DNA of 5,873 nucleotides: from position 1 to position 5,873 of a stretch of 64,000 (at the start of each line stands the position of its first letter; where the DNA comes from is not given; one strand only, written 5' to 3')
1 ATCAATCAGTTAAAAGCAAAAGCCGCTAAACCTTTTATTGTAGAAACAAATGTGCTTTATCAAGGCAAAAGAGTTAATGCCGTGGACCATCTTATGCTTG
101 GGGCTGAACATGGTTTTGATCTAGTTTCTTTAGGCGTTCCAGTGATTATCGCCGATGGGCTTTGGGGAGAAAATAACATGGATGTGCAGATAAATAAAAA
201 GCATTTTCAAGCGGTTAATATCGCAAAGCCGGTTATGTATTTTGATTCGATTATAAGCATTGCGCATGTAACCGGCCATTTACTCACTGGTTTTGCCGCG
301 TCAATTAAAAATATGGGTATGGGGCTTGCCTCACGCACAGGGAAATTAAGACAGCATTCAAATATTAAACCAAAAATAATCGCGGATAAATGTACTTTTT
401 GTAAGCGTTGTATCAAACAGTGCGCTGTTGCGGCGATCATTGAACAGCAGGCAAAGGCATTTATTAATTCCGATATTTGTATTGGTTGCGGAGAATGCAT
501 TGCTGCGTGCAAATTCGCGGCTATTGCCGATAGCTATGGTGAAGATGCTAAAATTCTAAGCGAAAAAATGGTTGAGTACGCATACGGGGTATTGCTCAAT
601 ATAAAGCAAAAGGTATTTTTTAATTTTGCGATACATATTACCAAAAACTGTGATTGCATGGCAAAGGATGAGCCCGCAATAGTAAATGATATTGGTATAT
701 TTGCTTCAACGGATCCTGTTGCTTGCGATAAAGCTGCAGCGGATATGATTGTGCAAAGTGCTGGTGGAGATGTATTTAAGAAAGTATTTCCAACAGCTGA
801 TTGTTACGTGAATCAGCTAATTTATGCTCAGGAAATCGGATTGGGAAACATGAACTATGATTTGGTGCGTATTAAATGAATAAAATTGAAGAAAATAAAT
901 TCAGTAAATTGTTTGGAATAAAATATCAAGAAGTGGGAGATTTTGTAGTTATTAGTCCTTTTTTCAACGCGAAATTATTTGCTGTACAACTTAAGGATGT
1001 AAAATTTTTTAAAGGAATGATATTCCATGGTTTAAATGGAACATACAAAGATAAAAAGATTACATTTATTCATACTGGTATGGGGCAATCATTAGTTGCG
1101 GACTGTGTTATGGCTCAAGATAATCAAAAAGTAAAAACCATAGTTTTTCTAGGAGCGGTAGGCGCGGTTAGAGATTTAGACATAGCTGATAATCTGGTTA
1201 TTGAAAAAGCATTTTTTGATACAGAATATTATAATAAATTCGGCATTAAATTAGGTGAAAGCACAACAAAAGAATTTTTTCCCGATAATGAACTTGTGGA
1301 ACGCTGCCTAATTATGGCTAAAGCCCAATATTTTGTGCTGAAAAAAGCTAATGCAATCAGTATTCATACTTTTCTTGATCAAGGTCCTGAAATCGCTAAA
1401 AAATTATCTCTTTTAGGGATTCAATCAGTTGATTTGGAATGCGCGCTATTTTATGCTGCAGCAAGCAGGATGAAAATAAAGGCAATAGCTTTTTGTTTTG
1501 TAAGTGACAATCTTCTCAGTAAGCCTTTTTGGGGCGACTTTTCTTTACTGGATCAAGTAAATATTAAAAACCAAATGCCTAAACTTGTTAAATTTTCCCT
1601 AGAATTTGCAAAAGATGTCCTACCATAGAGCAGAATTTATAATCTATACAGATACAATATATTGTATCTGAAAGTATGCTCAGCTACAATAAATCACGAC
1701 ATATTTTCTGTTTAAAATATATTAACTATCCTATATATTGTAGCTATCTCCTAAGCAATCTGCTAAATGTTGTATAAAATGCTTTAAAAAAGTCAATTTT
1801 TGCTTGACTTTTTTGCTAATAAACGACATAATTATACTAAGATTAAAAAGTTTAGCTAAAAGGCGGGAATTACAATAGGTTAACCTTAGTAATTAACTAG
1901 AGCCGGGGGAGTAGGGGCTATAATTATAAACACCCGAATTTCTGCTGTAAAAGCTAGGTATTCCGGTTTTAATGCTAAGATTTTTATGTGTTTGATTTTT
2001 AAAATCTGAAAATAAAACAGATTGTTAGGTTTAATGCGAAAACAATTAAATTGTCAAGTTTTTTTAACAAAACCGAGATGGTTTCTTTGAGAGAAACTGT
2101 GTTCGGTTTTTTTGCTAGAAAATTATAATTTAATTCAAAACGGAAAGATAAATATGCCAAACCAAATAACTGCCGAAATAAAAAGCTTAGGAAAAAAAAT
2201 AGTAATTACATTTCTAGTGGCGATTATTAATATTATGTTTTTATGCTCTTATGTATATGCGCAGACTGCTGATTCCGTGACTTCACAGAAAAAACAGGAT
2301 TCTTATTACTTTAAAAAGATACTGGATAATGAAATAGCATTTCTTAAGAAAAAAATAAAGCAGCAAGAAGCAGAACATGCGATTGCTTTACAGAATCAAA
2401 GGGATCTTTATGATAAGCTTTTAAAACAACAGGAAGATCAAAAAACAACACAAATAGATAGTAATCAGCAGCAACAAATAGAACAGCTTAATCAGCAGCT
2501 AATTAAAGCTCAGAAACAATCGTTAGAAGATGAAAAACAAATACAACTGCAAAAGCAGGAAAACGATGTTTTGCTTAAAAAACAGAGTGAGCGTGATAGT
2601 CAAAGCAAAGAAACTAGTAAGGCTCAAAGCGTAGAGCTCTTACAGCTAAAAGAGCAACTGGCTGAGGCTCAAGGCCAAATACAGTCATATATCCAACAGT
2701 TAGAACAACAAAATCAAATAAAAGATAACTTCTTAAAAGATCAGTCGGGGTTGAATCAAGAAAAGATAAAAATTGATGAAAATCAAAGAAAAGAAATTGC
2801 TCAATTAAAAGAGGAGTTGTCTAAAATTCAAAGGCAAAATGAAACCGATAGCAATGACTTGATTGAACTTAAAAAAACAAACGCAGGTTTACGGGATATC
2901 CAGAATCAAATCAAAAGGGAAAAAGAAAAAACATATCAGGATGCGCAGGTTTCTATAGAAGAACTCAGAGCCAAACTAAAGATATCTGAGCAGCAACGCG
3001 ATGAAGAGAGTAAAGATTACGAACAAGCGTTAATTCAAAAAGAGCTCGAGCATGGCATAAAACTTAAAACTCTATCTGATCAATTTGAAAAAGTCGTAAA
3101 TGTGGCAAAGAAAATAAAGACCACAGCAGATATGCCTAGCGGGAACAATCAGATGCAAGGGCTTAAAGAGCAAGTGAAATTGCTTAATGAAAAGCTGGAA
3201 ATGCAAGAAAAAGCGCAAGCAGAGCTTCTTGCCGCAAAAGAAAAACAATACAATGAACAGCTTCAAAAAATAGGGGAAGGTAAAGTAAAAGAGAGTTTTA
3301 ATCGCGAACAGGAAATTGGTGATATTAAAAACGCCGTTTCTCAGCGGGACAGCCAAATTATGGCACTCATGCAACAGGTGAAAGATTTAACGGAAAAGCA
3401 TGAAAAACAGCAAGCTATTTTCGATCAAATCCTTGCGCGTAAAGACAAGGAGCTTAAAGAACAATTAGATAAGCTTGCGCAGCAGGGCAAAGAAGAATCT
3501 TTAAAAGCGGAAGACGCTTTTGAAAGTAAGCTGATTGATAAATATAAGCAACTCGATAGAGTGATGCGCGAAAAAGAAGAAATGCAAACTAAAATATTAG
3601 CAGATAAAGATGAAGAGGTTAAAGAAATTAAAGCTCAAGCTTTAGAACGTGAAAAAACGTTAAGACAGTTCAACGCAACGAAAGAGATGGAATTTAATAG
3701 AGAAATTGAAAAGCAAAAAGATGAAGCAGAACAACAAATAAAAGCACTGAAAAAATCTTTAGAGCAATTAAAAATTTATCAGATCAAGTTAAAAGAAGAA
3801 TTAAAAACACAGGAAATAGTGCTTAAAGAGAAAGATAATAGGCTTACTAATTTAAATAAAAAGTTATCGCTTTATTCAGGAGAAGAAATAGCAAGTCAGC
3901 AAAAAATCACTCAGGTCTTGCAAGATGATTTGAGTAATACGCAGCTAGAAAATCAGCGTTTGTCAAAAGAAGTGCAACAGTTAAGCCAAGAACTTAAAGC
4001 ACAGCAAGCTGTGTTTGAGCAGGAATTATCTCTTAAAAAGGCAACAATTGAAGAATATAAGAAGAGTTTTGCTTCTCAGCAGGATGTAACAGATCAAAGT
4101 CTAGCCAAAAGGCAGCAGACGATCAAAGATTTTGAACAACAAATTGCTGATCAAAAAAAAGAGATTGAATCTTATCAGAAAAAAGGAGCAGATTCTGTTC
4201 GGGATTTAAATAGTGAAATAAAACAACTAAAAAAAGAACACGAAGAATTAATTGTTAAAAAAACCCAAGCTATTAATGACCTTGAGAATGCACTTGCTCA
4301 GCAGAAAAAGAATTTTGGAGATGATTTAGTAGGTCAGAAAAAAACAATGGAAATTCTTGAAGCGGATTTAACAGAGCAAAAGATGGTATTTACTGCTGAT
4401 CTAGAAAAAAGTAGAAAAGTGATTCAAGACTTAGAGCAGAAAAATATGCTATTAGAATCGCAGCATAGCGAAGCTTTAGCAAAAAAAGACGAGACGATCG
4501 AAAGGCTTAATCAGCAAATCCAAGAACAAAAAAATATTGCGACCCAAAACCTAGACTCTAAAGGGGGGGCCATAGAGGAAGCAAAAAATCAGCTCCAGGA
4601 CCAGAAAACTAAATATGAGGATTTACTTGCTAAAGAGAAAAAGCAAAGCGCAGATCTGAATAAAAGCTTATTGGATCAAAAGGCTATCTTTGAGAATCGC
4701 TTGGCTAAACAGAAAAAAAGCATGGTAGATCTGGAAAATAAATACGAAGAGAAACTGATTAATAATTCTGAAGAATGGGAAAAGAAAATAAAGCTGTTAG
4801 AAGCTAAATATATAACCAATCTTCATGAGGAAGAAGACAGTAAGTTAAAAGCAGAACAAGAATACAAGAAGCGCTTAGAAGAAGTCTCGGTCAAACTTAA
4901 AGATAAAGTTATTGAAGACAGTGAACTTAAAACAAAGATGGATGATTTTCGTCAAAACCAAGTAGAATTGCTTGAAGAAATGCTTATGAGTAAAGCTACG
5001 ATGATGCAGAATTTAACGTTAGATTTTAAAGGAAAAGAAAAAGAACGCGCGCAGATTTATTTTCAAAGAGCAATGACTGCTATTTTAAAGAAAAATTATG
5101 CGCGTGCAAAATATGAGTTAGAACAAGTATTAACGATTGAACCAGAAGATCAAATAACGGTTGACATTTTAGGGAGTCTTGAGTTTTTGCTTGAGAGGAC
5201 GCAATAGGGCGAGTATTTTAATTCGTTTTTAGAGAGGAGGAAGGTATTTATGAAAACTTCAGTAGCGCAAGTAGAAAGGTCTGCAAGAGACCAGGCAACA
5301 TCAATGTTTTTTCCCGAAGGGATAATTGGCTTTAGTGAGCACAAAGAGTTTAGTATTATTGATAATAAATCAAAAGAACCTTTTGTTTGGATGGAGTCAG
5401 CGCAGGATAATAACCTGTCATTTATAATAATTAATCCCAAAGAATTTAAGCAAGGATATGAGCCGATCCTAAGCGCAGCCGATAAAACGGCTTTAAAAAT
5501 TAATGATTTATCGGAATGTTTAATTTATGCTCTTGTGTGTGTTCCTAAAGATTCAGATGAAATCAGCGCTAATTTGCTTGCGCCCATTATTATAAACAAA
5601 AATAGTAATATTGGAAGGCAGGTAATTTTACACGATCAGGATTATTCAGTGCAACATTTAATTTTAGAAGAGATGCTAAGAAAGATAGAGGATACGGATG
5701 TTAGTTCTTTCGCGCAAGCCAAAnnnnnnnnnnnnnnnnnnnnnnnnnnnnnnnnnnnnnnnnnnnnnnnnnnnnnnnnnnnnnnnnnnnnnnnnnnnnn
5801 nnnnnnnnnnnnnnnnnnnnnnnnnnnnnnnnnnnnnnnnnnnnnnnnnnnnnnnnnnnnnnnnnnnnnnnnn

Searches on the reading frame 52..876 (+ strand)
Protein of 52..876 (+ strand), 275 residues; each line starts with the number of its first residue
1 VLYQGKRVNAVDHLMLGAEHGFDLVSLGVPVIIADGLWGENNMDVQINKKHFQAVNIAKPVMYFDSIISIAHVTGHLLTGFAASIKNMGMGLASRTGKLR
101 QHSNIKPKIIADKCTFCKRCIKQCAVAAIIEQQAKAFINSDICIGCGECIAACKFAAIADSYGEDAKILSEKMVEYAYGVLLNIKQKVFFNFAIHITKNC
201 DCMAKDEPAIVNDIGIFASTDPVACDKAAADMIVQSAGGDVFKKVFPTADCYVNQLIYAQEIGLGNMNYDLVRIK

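Call 35: search_protein_families(library=pfam, proteins=[window:52-876:+], max_evalue=0.001)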
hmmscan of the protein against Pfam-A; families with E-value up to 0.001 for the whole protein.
window:52-876:+ (275 aa): 12 families
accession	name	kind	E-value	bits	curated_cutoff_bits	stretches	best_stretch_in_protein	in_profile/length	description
PF04015.17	DUF362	-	4.9e-32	112.1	24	1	9-231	46-200/200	Domain of unknown function (DUF362)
PF00037.32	Fer4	-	2.2e-08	34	21.1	1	137-158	2-23/24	4Fe-4S binding domain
PF13237.11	Fer4_10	-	1e-07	32.2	25.5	1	107-153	2-52/53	4Fe-4S dicluster domain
PF12837.12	Fer4_6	-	1.7e-07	31.3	25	1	137-158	3-24/24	4Fe-4S binding domain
PF14697.11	Fer4_21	-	7.3e-07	29.7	35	1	136-159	1-27/59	4Fe-4S dicluster domain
PF13187.11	Fer4_9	-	1.4e-06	28.6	27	1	113-154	1-48/52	4Fe-4S dicluster domain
PF12838.12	Fer4_7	-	2.9e-06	28.1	27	1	113-157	1-52/52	4Fe-4S dicluster domain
PF12797.12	Fer4_2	-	3.7e-06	27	24.5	1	136-154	3-21/22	4Fe-4S binding domain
PF13484.11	Fer4_16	-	8.8e-05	23.7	30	0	143-176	2-32/66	4Fe-4S double cluster binding domain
PF12800.12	Fer4_4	-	9.4e-05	22.9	24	0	141-155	2-16/17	4Fe-4S binding domain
PF13183.11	Fer4_8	-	0.00011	23.1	27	0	141-160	3-22/68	4Fe-4S dicluster domain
PF25160.1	LdpA_Fe-S-bd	-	0.00076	19.7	27.6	0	119-159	8-44/49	LdpA Fe-S cluster-binding domain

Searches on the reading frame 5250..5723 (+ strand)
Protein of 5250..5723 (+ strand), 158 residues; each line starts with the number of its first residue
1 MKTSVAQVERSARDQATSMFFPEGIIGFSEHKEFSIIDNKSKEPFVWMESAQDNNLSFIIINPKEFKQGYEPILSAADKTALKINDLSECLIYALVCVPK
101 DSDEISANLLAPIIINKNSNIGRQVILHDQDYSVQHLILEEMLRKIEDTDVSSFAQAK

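Call 35: search_protein_families(library=pfam, proteins=[window:5250-5723:+], max_evalue=0.001)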
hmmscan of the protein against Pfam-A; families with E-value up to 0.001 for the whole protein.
window:5250-5723:+ (158 aa): 1 family
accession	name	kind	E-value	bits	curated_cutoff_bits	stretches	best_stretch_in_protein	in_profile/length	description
PF02623.20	FliW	-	1.4e-37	128.6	25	1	20-137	2-121/122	FliW protein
